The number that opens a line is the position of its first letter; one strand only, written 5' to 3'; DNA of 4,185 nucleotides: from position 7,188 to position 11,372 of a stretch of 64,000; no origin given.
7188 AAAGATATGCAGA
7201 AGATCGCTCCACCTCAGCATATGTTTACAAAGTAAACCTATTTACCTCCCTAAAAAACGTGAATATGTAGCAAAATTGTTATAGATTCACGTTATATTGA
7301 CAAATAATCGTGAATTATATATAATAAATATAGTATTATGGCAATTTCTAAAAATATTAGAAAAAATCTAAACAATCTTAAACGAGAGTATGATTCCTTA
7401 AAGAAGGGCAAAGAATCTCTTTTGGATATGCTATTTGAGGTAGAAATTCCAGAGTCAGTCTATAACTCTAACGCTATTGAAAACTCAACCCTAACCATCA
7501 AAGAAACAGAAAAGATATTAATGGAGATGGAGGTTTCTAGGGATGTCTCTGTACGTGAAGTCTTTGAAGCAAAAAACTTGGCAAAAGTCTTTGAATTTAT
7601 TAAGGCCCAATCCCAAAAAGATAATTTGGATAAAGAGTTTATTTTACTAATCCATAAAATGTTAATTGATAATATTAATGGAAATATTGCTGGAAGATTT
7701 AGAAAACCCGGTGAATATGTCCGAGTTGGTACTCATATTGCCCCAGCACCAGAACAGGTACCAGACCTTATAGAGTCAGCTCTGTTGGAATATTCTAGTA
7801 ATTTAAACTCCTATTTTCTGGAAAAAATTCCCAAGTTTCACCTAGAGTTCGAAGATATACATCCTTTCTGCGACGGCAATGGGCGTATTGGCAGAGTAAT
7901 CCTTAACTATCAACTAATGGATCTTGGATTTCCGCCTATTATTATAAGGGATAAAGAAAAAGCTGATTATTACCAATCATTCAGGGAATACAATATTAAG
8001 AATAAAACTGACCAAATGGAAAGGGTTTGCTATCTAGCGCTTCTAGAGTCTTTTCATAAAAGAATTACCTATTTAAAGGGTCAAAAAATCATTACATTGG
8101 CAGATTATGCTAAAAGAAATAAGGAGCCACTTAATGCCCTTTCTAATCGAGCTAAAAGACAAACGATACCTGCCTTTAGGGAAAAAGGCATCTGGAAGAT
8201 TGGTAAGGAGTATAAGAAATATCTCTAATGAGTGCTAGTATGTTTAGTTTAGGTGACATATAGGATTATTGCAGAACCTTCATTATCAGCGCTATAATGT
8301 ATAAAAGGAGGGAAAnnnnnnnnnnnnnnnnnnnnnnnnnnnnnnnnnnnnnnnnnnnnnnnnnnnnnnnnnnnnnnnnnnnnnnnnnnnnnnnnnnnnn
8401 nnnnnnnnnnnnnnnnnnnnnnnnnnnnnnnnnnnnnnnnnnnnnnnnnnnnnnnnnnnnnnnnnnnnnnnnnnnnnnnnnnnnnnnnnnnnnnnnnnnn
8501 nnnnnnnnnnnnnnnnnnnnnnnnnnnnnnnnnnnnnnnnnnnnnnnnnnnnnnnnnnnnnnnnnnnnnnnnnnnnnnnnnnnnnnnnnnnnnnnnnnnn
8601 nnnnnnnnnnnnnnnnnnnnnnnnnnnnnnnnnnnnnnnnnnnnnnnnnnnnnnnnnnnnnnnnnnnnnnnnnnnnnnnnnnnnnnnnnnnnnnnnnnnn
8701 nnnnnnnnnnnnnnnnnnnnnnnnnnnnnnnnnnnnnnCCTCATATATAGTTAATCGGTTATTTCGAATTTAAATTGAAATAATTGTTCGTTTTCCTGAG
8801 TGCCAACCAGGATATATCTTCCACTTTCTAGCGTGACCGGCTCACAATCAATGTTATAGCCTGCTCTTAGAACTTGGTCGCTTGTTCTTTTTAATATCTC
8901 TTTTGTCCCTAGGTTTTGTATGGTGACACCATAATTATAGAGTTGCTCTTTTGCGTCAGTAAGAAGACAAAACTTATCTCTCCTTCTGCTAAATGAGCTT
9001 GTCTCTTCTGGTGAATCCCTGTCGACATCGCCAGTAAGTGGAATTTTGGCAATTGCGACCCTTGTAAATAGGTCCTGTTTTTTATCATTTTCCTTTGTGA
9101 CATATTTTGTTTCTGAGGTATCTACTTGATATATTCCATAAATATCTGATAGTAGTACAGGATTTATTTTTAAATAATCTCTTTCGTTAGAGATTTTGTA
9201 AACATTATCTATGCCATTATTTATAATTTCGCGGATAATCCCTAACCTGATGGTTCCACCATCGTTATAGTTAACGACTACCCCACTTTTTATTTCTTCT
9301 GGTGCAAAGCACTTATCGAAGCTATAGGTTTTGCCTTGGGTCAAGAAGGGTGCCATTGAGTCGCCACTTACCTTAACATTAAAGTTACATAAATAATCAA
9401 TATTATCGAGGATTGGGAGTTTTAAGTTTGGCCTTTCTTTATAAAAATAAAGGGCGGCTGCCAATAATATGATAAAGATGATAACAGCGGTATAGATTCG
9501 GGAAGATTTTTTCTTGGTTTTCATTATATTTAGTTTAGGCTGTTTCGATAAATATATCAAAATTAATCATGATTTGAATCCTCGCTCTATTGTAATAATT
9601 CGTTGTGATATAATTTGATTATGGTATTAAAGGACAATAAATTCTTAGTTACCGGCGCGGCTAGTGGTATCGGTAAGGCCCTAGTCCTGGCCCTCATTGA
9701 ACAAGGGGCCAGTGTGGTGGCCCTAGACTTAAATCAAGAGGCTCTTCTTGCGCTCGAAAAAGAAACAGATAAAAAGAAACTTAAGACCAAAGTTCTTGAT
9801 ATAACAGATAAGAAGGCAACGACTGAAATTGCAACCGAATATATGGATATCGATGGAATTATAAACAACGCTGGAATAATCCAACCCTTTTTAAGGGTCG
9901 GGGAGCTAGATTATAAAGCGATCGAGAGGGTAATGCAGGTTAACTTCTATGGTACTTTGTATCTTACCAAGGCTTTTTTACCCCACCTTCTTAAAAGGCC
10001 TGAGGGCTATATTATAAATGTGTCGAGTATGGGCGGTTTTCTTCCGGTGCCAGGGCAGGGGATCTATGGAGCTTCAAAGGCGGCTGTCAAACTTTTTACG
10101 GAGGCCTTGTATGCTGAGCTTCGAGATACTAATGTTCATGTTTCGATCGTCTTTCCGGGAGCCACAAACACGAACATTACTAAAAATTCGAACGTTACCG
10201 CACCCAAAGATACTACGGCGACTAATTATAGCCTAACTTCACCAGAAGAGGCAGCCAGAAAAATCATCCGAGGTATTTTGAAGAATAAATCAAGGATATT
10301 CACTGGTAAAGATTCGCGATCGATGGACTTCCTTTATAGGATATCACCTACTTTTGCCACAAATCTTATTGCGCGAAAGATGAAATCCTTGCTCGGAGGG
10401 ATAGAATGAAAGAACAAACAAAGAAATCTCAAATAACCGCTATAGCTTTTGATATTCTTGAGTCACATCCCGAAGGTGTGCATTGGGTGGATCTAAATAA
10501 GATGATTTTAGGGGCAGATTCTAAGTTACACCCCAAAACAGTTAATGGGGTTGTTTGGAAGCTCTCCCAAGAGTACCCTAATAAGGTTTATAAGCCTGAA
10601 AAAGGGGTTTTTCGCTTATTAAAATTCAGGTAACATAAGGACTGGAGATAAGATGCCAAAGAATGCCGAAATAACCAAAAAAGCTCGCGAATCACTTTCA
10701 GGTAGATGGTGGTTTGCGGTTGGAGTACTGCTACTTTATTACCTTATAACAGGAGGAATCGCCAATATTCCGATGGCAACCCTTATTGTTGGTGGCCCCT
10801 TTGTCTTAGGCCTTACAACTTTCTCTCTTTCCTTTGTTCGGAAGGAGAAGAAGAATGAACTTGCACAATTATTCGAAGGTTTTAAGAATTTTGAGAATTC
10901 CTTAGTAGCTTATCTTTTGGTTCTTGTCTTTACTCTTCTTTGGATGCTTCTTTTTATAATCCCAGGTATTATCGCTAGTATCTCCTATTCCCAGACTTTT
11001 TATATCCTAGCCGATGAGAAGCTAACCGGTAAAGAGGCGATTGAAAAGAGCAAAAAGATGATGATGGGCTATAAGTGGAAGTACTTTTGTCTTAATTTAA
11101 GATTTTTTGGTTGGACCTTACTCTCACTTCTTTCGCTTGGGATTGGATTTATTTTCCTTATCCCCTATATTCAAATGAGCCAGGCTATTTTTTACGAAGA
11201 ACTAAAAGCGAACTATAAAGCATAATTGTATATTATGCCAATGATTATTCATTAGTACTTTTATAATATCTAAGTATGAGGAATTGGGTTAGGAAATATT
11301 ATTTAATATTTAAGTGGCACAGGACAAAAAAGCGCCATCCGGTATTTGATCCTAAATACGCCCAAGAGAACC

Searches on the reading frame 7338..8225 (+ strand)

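Call 5: search_protein_families(library=pfam, proteins=[window:7338-8225:+], max_evalue=0.01)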
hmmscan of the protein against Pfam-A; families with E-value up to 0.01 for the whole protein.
window:7338-8225:+ (296 aa): 1 family
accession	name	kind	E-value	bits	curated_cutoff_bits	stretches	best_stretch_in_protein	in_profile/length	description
PF02661.23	Fic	-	5.4e-20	72.5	24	1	97-193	2-93/93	Fic/DOC family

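Call 6: search_protein_families(library=padloc, proteins=[window:7338-8225:+], max_evalue=0.01)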
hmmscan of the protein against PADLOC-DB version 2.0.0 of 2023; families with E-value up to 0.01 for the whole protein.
window:7338-8225:+ (296 aa): 9 families
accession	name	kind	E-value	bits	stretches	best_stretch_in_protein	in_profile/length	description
PDLC04836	PDC-S04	-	2.4e-37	126.4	1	29-247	18-238/244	-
PDLC04840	PDC-S04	-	7.3e-36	122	1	41-222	16-203/227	-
PDLC04837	PDC-S04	-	1e-35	121.1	1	32-228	21-217/234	-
PDLC03963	SoFic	-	7.6e-25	86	1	7-237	25-262/361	-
PDLC04839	PDC-S04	-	7.1e-14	49.9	1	74-231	35-198/205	-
PDLC04966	PDC-S24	-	3.2e-09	34.2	1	83-199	218-342/497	-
PDLC04838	PDC-S04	-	2.3e-05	22.3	1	157-230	126-197/209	-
PDLC04842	PDC-S04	-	7.9e-05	20.5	1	149-248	86-183/202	-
PDLC04841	PDC-S04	-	0.00012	19.9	1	157-248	192-281/292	-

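Call 8: search_protein_families(library=ncbifam, proteins=[window:7338-8225:+], max_evalue=0.01)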
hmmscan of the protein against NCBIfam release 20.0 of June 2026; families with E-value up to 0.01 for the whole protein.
window:7338-8225:+ (296 aa): 5 families
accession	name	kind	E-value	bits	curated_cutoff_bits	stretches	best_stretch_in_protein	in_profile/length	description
TIGR02613.1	mob_myst_B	hypoth_equivalog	6.5e-08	32.7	124.4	1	74-201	24-149/186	mobile mystery protein B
NF046030.1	ProtAdlyltaseSoFic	equivalog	7.9e-08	31.6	550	1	166-233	184-255/361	protein adenylyltransferase Fic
NF046029.1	ProtAdlyltaseNmFic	equivalog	7.4e-05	22.5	230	1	103-248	33-168/177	protein adenylyltransferase Fic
NF003407.0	PRK04778.1-1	equivalog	0.0047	15.4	913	1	19-103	35-119/574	septation ring formation regulator EzrA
NF041381.1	XopAC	subfamily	0.0094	14.7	450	0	173-222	391-439/451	XopAC/AvrAC family type III secretion system effector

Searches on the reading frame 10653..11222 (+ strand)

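Call 45: search_protein_families(library=pfam, proteins=[window:10653-11222:+], max_evalue=0.001)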
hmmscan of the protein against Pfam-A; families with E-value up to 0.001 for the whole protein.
window:10653-11222:+ (190 aa): 1 family
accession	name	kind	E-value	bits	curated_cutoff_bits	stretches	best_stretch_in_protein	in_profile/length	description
PF06161.16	DUF975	-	1.3e-38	133.7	34.8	2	99-187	153-242/243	Protein of unknown function (DUF975)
